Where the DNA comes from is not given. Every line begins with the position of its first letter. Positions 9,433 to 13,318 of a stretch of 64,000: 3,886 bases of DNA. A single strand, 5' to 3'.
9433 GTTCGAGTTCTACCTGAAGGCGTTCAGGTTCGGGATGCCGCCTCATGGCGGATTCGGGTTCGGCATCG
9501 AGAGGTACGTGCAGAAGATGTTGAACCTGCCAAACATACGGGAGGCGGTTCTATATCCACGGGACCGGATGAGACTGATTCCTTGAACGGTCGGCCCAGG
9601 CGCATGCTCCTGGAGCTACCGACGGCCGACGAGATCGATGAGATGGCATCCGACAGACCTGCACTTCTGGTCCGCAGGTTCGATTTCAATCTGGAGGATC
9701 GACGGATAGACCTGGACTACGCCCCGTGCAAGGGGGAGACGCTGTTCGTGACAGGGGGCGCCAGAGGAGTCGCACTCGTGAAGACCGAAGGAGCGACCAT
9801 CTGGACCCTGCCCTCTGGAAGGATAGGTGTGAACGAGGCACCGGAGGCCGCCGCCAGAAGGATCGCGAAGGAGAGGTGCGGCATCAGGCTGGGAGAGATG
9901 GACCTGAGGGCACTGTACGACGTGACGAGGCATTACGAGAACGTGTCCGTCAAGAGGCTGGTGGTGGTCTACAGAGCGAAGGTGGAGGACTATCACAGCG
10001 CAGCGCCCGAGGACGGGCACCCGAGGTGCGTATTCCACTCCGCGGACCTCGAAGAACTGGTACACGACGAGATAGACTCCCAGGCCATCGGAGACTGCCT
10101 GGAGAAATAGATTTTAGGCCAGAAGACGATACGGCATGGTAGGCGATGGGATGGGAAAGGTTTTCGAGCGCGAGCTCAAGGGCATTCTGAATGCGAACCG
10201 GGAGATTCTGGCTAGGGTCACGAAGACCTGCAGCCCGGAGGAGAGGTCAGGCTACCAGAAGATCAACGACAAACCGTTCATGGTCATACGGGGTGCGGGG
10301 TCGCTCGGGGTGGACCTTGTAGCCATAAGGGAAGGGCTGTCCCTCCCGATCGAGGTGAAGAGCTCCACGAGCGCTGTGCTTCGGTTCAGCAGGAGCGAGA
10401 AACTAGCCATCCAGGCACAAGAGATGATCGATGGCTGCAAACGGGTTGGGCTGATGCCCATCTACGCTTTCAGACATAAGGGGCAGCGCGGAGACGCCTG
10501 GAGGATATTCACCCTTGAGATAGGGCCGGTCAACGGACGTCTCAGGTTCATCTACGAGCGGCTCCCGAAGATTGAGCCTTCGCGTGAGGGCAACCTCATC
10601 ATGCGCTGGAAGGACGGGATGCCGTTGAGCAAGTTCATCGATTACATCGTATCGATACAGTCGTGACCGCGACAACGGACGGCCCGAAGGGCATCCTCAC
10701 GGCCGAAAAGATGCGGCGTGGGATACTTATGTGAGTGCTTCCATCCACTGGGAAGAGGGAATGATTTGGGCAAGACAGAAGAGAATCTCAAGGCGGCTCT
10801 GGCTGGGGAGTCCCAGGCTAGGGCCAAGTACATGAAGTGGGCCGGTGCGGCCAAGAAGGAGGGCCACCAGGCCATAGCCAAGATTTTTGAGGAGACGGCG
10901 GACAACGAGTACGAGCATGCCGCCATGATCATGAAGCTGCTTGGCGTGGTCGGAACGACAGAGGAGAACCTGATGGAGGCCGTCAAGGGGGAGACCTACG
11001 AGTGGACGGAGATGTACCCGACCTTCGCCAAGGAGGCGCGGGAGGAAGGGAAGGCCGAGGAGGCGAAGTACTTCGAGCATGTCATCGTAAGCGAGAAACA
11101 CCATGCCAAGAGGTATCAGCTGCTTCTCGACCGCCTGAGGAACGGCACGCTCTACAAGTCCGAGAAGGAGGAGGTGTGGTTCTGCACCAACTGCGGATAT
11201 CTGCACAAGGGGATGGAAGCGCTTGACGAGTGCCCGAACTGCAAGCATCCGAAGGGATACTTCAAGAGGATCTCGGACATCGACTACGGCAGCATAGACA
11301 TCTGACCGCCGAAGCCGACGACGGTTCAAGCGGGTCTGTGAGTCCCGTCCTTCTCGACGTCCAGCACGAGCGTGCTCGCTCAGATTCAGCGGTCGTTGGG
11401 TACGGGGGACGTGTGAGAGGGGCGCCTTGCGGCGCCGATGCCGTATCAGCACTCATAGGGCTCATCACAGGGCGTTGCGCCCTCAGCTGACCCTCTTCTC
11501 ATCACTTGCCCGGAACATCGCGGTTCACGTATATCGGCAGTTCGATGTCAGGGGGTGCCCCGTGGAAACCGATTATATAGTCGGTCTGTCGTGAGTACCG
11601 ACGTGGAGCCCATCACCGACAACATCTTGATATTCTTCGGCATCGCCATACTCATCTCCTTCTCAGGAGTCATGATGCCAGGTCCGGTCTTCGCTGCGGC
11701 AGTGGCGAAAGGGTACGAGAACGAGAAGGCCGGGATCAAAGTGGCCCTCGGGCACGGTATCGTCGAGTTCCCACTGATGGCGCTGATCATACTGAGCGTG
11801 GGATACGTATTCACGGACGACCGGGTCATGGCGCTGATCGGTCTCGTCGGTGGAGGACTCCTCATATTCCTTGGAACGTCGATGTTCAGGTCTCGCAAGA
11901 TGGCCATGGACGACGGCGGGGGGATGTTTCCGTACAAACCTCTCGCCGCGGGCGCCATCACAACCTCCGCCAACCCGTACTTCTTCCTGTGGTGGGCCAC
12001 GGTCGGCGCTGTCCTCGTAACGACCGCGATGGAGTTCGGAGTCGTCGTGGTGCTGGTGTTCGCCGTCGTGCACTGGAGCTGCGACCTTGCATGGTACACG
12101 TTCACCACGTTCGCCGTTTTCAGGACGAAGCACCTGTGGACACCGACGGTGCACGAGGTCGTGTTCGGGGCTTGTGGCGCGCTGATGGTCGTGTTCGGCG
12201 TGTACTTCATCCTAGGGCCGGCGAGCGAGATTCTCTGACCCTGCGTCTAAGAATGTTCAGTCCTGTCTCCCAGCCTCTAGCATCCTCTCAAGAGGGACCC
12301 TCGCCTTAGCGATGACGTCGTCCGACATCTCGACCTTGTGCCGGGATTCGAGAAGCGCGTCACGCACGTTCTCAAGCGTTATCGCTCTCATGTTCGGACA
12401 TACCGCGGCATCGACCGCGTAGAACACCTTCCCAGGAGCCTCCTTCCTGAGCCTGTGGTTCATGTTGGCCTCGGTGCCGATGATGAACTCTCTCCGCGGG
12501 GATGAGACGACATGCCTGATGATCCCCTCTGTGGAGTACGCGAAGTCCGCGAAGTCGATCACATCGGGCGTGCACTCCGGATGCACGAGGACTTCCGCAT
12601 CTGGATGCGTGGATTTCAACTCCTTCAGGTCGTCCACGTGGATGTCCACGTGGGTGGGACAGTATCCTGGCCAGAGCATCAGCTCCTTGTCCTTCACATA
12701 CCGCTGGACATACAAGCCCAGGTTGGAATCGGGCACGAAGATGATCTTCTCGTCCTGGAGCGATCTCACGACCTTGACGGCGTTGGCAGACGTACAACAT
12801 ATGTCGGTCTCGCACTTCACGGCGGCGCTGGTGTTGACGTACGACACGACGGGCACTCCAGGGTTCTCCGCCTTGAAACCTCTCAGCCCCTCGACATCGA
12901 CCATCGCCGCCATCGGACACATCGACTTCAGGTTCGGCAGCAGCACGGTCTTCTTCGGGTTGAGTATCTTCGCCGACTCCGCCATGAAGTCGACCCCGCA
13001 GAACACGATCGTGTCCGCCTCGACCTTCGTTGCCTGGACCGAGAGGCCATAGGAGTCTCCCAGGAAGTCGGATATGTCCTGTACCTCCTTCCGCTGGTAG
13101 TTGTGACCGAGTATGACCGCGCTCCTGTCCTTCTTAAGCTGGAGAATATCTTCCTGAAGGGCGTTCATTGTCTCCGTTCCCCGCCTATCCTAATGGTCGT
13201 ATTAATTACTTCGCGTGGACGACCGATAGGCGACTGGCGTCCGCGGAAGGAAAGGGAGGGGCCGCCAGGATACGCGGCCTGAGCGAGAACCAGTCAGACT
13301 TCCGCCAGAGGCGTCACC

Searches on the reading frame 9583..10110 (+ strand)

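Call 37: search_protein_families(library=pfam, proteins=[window:9583-10110:+], max_evalue=0.00001)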
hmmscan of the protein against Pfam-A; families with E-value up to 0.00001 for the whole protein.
window:9583-10110:+ (175 aa): 1 family
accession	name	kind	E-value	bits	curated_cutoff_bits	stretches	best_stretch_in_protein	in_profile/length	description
PF00293.34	NUDIX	-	1.9e-06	28.4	21.1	1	56-149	10-110/134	NUDIX domain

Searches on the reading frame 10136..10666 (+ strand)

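Call 37: search_protein_families(library=pfam, proteins=[window:10136-10666:+], max_evalue=0.00001)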
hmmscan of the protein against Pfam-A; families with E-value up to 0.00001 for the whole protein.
window:10136-10666:+ (176 aa): 1 family
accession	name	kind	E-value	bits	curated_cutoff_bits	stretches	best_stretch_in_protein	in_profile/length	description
PF01870.24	Hjc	-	1.5e-09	38.1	21.1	1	10-127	2-91/93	Archaeal holliday junction resolvase (hjc)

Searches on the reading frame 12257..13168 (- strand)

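Call 38: search_protein_families(library=pfam, proteins=[window:12257-13168:-], max_evalue=0.00001)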
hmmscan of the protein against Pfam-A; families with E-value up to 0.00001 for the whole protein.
window:12257-13168:- (303 aa): 1 family
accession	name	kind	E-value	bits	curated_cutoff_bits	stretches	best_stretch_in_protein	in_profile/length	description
PF02445.21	NadA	-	1.1e-119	399.4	27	1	7-298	2-295/295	Quinolinate synthetase A protein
